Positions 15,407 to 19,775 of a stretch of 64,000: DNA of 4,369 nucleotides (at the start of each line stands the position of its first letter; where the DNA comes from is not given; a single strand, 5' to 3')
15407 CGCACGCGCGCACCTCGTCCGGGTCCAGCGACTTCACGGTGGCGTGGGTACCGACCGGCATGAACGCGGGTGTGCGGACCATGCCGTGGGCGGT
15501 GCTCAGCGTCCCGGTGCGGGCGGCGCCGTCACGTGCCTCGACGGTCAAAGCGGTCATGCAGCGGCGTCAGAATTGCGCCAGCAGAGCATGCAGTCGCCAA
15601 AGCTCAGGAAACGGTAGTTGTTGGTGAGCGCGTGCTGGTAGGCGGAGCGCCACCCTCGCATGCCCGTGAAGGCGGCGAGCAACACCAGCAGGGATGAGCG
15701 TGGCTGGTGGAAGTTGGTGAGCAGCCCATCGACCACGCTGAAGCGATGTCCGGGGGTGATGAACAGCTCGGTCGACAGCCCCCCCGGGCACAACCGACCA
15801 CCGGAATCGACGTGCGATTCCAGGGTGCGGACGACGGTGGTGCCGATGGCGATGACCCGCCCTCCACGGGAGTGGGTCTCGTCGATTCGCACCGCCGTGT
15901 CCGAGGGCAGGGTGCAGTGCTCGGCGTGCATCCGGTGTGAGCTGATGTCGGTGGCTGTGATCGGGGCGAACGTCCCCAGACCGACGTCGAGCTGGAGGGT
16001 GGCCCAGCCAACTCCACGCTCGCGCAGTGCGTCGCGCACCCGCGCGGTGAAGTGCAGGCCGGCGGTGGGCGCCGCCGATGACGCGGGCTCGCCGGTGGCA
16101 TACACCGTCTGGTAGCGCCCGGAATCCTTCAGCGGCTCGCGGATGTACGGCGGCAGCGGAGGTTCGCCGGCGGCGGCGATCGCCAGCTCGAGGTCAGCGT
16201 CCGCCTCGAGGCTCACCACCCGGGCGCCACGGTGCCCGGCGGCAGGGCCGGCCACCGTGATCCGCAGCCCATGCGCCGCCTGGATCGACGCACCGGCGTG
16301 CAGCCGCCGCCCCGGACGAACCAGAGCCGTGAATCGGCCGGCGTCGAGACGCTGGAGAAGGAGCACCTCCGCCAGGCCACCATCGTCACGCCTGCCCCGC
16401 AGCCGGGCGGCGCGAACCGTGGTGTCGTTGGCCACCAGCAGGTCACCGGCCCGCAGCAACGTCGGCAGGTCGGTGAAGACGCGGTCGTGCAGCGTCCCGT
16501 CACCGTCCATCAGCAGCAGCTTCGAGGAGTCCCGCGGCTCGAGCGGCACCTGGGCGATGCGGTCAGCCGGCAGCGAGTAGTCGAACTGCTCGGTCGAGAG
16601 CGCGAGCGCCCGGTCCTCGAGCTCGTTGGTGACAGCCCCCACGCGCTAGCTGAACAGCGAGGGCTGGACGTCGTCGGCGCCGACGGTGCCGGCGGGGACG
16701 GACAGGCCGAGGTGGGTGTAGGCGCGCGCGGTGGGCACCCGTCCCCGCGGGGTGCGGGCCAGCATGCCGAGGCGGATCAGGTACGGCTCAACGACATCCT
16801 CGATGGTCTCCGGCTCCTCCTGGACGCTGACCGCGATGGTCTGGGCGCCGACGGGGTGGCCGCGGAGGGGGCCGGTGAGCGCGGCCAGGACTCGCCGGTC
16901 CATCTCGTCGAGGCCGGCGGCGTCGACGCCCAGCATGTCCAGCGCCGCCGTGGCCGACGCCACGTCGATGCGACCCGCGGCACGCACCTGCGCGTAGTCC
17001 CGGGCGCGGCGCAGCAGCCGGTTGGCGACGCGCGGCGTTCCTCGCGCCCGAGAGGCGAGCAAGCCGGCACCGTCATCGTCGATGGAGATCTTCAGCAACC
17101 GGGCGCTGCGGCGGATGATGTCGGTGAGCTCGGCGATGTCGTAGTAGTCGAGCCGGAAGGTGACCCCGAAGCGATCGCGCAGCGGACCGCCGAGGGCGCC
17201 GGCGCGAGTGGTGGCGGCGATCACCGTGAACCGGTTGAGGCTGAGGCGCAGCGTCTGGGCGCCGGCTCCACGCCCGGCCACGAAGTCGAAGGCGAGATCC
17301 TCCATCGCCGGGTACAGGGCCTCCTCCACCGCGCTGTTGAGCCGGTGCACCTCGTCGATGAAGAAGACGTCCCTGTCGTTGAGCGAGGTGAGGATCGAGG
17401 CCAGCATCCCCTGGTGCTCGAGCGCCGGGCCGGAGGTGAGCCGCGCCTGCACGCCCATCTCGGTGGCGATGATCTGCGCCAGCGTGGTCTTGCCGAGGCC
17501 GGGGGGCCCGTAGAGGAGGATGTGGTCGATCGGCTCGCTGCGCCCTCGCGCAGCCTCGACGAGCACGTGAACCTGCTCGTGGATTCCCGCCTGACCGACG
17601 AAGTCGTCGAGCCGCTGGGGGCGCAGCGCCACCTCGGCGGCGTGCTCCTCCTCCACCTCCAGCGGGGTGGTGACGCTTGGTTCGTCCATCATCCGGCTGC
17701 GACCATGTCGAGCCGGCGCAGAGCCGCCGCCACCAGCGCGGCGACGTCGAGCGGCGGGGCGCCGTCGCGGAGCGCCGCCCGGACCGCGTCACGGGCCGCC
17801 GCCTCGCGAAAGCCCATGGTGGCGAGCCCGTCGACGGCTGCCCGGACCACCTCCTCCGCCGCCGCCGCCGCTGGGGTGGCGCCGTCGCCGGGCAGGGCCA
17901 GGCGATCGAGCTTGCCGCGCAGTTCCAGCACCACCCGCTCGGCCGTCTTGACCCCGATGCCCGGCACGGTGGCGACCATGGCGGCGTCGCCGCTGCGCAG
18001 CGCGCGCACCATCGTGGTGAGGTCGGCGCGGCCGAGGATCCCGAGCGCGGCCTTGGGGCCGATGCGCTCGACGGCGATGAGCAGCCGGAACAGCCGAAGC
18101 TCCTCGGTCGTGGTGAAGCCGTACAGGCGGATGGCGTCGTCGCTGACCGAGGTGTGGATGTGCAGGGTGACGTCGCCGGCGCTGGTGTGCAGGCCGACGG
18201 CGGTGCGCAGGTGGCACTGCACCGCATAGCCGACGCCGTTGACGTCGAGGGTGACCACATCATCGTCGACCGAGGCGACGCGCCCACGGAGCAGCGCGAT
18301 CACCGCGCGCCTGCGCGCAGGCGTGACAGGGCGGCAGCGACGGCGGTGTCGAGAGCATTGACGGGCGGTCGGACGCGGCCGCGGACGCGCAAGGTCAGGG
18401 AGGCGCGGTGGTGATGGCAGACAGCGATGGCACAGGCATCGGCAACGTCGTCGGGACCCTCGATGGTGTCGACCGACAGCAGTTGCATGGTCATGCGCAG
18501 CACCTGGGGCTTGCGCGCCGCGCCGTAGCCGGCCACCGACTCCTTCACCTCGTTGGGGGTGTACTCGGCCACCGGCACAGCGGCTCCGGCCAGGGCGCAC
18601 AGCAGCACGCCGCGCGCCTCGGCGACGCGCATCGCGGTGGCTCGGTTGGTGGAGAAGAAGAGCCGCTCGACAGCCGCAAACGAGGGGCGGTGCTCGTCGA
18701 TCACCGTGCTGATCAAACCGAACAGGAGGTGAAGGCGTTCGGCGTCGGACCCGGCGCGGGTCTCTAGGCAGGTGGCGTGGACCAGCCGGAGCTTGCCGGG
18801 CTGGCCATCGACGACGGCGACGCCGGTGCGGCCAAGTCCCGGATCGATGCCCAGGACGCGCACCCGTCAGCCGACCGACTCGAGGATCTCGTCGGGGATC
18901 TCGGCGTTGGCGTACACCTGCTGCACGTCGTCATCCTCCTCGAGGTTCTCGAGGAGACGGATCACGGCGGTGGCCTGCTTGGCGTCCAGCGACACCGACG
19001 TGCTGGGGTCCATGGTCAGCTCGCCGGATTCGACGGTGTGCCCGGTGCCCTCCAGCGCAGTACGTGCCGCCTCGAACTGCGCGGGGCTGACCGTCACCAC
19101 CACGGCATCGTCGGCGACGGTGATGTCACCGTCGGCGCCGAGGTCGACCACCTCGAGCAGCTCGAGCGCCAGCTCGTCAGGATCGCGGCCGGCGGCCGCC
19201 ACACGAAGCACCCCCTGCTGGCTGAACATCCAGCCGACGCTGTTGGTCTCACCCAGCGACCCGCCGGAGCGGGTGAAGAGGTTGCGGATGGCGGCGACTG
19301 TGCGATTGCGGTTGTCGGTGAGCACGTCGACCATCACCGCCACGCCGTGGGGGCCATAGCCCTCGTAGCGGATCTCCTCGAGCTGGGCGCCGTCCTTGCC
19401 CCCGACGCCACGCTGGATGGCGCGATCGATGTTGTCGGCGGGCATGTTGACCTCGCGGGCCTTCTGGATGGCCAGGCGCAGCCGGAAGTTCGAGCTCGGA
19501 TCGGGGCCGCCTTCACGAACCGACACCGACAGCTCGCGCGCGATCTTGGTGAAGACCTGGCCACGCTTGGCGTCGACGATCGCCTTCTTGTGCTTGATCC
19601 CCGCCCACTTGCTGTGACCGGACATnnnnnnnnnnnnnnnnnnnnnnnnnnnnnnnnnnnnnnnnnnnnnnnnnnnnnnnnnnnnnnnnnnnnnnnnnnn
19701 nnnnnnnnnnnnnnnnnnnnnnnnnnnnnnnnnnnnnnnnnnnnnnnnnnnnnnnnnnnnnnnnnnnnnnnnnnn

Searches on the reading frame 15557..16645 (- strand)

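Call 10: search_protein_families(library=pfam, max_evalue=0.00001, proteins=[window:15557-16645:-])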
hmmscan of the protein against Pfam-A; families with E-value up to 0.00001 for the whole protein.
window:15557-16645:- (363 aa): 1 family
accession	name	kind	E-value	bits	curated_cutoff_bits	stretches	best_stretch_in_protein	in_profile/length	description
PF02547.20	Queuosine_synth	-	4.3e-108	361.7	25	1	19-354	2-321/322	Queuosine biosynthesis protein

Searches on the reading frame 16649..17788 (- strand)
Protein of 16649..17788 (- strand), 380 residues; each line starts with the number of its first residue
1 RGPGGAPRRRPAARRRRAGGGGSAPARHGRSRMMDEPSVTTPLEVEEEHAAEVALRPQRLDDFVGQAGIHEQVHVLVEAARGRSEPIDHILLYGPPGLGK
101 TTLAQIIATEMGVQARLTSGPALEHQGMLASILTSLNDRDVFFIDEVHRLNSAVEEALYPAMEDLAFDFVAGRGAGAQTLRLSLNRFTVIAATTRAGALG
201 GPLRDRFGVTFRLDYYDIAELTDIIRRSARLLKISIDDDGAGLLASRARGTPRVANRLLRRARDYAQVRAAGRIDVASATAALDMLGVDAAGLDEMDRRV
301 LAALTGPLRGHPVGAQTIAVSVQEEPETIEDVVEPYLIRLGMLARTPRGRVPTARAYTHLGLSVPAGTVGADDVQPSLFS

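Call 10: search_protein_families(library=pfam, max_evalue=0.00001, proteins=[window:16649-17788:-])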
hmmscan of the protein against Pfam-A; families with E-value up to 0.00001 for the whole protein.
window:16649-17788:- (380 aa): 5 families
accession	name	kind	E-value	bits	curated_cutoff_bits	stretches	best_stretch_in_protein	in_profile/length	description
PF05496.18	RuvB_N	-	2.9e-69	232.3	27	1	55-213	1-159/159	Holliday junction DNA helicase RuvB P-loop domain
PF17864.7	AAA_lid_4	-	5.7e-28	96.9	27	1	216-289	1-74/74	RuvB AAA lid domain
PF05491.19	RuvB_C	-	3.4e-20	72.2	24.7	1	291-360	2-71/72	RuvB C-terminal winged helix domain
PF00004.35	AAA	-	2.9e-19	70.2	21.2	1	90-214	1-130/131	ATPase family associated with various cellular activities (AAA)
PF07728.20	AAA_5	-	6.6e-09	36.3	22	1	89-207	1-139/139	AAA domain (dynein-related subfamily)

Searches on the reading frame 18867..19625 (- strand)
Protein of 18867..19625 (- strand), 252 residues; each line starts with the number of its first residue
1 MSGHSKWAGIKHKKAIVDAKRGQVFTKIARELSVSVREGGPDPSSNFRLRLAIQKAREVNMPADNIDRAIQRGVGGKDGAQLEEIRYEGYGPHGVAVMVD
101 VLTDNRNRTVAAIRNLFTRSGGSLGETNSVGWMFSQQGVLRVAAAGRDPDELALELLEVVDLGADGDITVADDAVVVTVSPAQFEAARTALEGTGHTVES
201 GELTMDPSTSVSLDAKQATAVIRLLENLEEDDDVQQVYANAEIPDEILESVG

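Call 7: search_protein_families(library=pfam, max_evalue=0.01, proteins=[window:18870-19625:-])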
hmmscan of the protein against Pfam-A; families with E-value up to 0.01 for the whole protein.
window:18870-19625:- (252 aa): 2 families
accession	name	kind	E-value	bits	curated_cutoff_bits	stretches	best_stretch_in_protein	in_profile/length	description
PF01709.26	Transcrip_reg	-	1.3e-49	168.4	27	1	82-241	1-160/160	TACO1/YebC second and third domain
PF20772.2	TACO1_YebC_N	-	1.5e-31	109.1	36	1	5-75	1-72/73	TACO1/YebC protein N-terminal domain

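Call 12: find_related_loci(query=window:18870-19625:-, collection=genome_contigs, flank=10000)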
Query window:18870-19625:- (252 aa) in genome_contigs; peptide patterns used: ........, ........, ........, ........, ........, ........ (x = any residue, [..] = any of these).
600 stretches matched a pattern (row limit reached: there are more); 580 encode a relative of the query (tblastn E <= 1e-3); the best 80 are kept; 80 distinct loci.
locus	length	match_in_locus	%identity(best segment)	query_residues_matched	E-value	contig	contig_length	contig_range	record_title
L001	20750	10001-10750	87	1-250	1e-148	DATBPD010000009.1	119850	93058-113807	MAG TPA_asm: Candidatus Dormiibacterota bacterium isolate SMAG_U4068 k141_508853, whole genome shotgun sequence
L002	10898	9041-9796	90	1-252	5e-146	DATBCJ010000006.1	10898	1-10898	MAG TPA_asm: Candidatus Dormiibacterota bacterium isolate SMAG_U5782 k141_2929786, whole genome shotgun sequence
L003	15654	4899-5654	89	1-252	7e-146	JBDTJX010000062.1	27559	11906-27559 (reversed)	MAG: Candidatus Dormibacter sp. isolate cluster2_bin.63 k127_5905250, whole genome shotgun sequence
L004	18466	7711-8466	85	1-252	3e-131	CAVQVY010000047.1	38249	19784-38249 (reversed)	MAG: Candidatus Dormibacteraeota bacterium isolate MFD10064.bin.2.98 genome assembly, contig: contig_64426, whole genome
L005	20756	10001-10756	76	1-252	1e-129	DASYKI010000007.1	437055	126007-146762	MAG TPA_asm: Candidatus Dormiibacterota bacterium isolate SMAG_U4318 k141_2757837, whole genome shotgun sequence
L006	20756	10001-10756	82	1-252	2e-129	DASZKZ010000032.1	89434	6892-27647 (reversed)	MAG TPA_asm: Candidatus Dormiibacterota bacterium isolate SMAG_U5851 k141_3877997, whole genome shotgun sequence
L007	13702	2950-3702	76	1-251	3e-128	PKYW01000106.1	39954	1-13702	MAG: Candidatus Dormiibacterota bacterium isolate palsa_857 73.20120500_P15.8_contig_193, whole genome shotgun sequence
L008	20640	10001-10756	75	1-252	5e-128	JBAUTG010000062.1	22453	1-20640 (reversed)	MAG: Candidatus Dormiibacterota bacterium isolate MFD05778_ilm_asm_bin2 k127_116420, whole genome shotgun sequence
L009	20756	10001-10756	75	1-252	5e-128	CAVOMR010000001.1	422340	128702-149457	MAG: Candidatus Dormibacteraeota bacterium isolate MFD00008.bin.2.5 genome assembly, contig: contig_14599, whole genome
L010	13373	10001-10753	75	1-251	5e-127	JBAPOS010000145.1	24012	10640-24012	MAG: Candidatus Dormiibacterota bacterium isolate MFD03341_ilm_asm_bin34 k127_347805, whole genome shotgun sequence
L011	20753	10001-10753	75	1-251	9e-127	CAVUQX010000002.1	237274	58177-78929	MAG: Candidatus Dormibacteraeota bacterium isolate MFD00731.bin.2.74 genome assembly, contig: contig_32302, whole genome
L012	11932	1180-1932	75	1-251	4e-127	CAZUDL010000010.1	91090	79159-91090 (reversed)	MAG TPA_asm: uncultured Actinomycetes bacterium isolate binchicken_co3_156 genome assembly, contig: NODE_603_length_9109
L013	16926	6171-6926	75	1-252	3e-126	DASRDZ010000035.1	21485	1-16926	MAG TPA_asm: Candidatus Dormiibacterota bacterium isolate SMAG_U9993 k141_60348, whole genome shotgun sequence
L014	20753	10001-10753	74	1-251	2e-126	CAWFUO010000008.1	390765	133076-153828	MAG: Candidatus Dormibacteraeota bacterium isolate MFD09286.bin.2.130 genome assembly, contig: contig_32674, whole genom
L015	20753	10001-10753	74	1-251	8e-126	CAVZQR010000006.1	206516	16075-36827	MAG: Candidatus Dormibacteraeota bacterium isolate MFD05705.bin.2.71 genome assembly, contig: contig_26463, whole genome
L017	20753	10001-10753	74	1-251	2e-123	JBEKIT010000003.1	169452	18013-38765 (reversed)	MAG: Candidatus Dormibacteria bacterium isolate SPRUCE 306 SPRUCE_306_3, whole genome shotgun sequence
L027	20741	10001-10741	65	1-251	4e-106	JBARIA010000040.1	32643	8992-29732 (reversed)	MAG: Candidatus Dormiibacterota bacterium isolate MFD06470_ilm_asm_bin14 k127_205190, whole genome shotgun sequence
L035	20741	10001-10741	63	1-251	7e-102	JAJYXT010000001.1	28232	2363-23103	MAG: bacterium isolate FK3.bin63 NODE_3211_length_28232_cov_8.870521, whole genome shotgun sequence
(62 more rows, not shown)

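Call 24: find_encoding_contigs(protein=window:18867-19625:-, flank=10000, max_places=10)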
Protein window:18867-19625:- (252 aa): no gene with exactly this product is on record in the collection.

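Call 57: search_protein_families(library=pfam, max_evalue=0.0001, proteins=[L017:1651-2454:+, L017:2482-3405:-, L017:3338-4741:-, L017:4405-5700:-, L017:6607-7776:-, L017:7829-8713:+, L027:6662-8152:+, L027:8190-9818:+, L035:7152-8576:-, L035:8166-9896:+])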
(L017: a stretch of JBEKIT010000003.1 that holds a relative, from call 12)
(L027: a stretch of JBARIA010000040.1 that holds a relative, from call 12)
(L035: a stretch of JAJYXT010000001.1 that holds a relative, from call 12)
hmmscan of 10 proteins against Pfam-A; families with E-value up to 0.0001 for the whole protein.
L017:1651-2454:+ (268 aa): 1 family
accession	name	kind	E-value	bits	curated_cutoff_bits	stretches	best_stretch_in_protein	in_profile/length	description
PF01895.24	PhoU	-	3.8e-35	120.6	23.5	2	69-154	1-87/89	PhoU domain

L017:2482-3405:- (308 aa): 1 family
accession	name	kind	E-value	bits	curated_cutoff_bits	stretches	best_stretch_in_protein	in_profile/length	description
PF00528.27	BPD_transp_1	-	2.8e-22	79.8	26.4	1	105-298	1-181/184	Binding-protein-dependent transport system inner membrane component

L017:3338-4741:- (468 aa): 1 family
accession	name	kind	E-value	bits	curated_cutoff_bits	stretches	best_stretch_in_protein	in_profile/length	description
PF00528.27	BPD_transp_1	-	8.2e-13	48.9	26.4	1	245-458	9-183/184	Binding-protein-dependent transport system inner membrane component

L017:4405-5700:- (432 aa): 2 families
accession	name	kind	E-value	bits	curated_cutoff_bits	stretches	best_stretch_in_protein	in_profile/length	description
PF12849.12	PBP_like_2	-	1.2e-34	120.7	27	1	104-398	4-266/267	PBP superfamily domain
PF01547.30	SBP_bac_1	-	1e-11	45.8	26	1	120-400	8-305/307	Bacterial extracellular solute-binding protein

L017:6607-7776:- (390 aa): 2 families
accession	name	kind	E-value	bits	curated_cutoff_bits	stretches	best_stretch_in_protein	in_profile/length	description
PF02518.31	HATPase_c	-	5.7e-35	120.6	26.4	1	267-380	1-110/111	Histidine kinase-, DNA gyrase B-, and HSP90-like ATPase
PF00512.31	HisKA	-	3.4e-18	65.9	26.9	1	156-222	2-66/66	His Kinase A (phospho-acceptor) domain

L017:7829-8713:+ (295 aa): 2 families
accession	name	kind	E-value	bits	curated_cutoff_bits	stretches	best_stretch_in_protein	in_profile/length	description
PF00072.30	Response_reg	-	2.8e-31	108.4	30.2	1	64-172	1-110/111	Response regulator receiver domain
PF00486.34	Trans_reg_C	-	2.5e-23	82.4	26.2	1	211-287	1-77/77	Transcriptional regulatory protein, C terminal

L027:6662-8152:+ (497 aa): 2 families
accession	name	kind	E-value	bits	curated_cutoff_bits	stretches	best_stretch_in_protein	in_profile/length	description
PF01979.26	Amidohydro_1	-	9.7e-35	120.9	25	1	92-451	1-345/345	Amidohydrolase family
PF07969.17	Amidohydro_3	-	7.6e-18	65.7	29.7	1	281-451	307-471/472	Amidohydrolase family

L027:8190-9818:+ (543 aa): 2 families
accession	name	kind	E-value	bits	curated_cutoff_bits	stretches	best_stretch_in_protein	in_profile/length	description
PF00579.31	tRNA-synt_1b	-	2.2e-70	237.7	21.1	1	176-457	4-287/292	tRNA synthetases class I (W and Y)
PF22421.1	SYY_C-terminal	-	1.1e-06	28.8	27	1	466-524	5-62/83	Tyrosine--tRNA ligase SYY-like C-terminal domain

L035:7152-8576:- (475 aa): 2 families
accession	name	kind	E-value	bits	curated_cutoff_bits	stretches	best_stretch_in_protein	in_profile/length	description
PF00581.25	Rhodanese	-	2.5e-13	50.8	22.2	1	371-450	3-93/102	Rhodanese-like domain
PF00753.33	Lactamase_B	-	7.4e-05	23.2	22.7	0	29-93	8-76/196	Metallo-beta-lactamase superfamily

L035:8166-9896:+ (577 aa): 1 family
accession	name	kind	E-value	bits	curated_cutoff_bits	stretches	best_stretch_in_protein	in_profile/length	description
PF00579.31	tRNA-synt_1b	-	6.6e-67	226.3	21.1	1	206-491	4-291/292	tRNA synthetases class I (W and Y)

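Call 78: list_cluster_members(proteins=[P0001, P0128, window:18870-19625:-, window:30570-31763:-, P0121, window:25860-26930:+, window:21252-21824:-, window:20389-21252:-, window:32417-33052:+, window:18303-18863:-])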
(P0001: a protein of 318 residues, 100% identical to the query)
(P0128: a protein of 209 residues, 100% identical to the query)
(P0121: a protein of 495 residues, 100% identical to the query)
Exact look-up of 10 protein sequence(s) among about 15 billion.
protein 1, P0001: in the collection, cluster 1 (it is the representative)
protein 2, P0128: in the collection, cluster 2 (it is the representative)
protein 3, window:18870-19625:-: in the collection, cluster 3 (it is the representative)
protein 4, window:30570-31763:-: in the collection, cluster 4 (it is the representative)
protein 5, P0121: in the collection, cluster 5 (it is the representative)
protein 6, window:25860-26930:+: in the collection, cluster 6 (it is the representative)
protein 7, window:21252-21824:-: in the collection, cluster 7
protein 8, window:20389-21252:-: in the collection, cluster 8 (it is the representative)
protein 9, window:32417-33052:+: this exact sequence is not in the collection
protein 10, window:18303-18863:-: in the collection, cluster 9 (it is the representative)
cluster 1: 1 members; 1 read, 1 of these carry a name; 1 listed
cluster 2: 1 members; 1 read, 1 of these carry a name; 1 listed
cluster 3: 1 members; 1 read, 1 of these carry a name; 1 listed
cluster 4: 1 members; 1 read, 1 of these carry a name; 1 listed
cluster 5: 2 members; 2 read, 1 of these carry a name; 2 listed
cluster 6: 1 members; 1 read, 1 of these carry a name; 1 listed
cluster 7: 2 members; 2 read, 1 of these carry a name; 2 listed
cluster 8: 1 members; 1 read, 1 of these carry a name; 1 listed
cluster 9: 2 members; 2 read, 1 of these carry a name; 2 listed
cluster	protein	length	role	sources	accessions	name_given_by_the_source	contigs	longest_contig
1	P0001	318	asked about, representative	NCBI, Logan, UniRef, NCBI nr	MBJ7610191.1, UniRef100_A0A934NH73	MAG: haloalkane dehalogenase [Candidatus Dormibacteraeota bacterium] | Haloalkane dehalogenase n=1 Tax=Candidatus Amunia macphersoniae TaxID=3127014 ... | haloalkane dehalogenase [Candidatus Dormibacteraeota bacterium]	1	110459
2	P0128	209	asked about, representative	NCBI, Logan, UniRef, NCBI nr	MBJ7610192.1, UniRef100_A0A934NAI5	MAG: DNA-3-methyladenine glycosylase [Candidatus Dormibacteraeota bacterium] | Putative 3-methyladenine DNA glycosylase n=1 Tax=Candidatus Amunia macphersoniae ... | DNA-3-methyladenine glycosylase [Candidatus Dormibacteraeota bacterium]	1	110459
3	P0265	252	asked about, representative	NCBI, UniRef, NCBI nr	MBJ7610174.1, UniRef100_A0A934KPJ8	MAG: YebC/PmpR family DNA-binding transcriptional regulator [Candidatus Dormibacteraeota ... | Probable transcriptional regulatory protein JF887_12195 n=1 Tax=Candidatus Amunia ... | YebC/PmpR family DNA-binding transcriptional regulator [Candidatus Dormibacteraeota ...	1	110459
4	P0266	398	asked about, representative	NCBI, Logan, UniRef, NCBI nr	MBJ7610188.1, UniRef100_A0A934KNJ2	MAG: RNA polymerase sigma factor [Candidatus Dormibacteraeota bacterium] | RNA polymerase sigma factor n=1 Tax=Candidatus Amunia macphersoniae TaxID=3127014 ... | RNA polymerase sigma factor [Candidatus Dormibacteraeota bacterium]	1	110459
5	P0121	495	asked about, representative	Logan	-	-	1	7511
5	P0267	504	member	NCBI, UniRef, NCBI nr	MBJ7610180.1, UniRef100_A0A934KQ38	MAG: DUF2207 domain-containing protein [Candidatus Dormibacteraeota bacterium] | DUF2207 domain-containing protein n=1 Tax=Candidatus Amunia macphersoniae TaxID=3127014 ... | DUF2207 domain-containing protein [Candidatus Dormibacteraeota bacterium]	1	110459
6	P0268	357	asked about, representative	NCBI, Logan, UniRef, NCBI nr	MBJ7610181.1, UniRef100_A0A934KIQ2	MAG: IS630 family transposase [Candidatus Dormibacteraeota bacterium] | IS630 family transposase n=1 Tax=Candidatus Amunia macphersoniae TaxID=3127014 ... | IS630 family transposase [Candidatus Dormibacteraeota bacterium]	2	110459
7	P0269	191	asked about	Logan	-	-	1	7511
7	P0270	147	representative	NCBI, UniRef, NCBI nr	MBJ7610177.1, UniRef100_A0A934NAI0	MAG: GNAT family N-acetyltransferase [Candidatus Dormibacteraeota bacterium] | GNAT family N-acetyltransferase n=1 Tax=Candidatus Amunia macphersoniae TaxID=3127014 ... | GNAT family N-acetyltransferase [Candidatus Dormibacteraeota bacterium]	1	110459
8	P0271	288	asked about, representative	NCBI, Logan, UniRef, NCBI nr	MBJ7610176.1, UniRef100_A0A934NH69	MAG: methyltransferase domain-containing protein [Candidatus Dormibacteraeota bacterium] | Methyltransferase domain-containing protein n=1 Tax=Candidatus Amunia macphersoniae ... | methyltransferase domain-containing protein [Candidatus Dormibacteraeota bacterium]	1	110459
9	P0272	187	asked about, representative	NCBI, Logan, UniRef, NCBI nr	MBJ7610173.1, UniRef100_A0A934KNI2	MAG: crossover junction endodeoxyribonuclease RuvC [Candidatus Dormibacteraeota bacterium] | Crossover junction endodeoxyribonuclease RuvC n=1 Tax=Candidatus Amunia macphersoniae ... | crossover junction endodeoxyribonuclease RuvC [Candidatus Dormibacteraeota bacterium]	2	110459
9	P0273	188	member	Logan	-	-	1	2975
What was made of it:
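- Checked: The source is Candidatus Amunia macphersoniae, Dormibacterota (calls 12, 78).
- NCBI protein numbering runs YebC ..174, island ..175-191, AAG ..192 (call 78).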
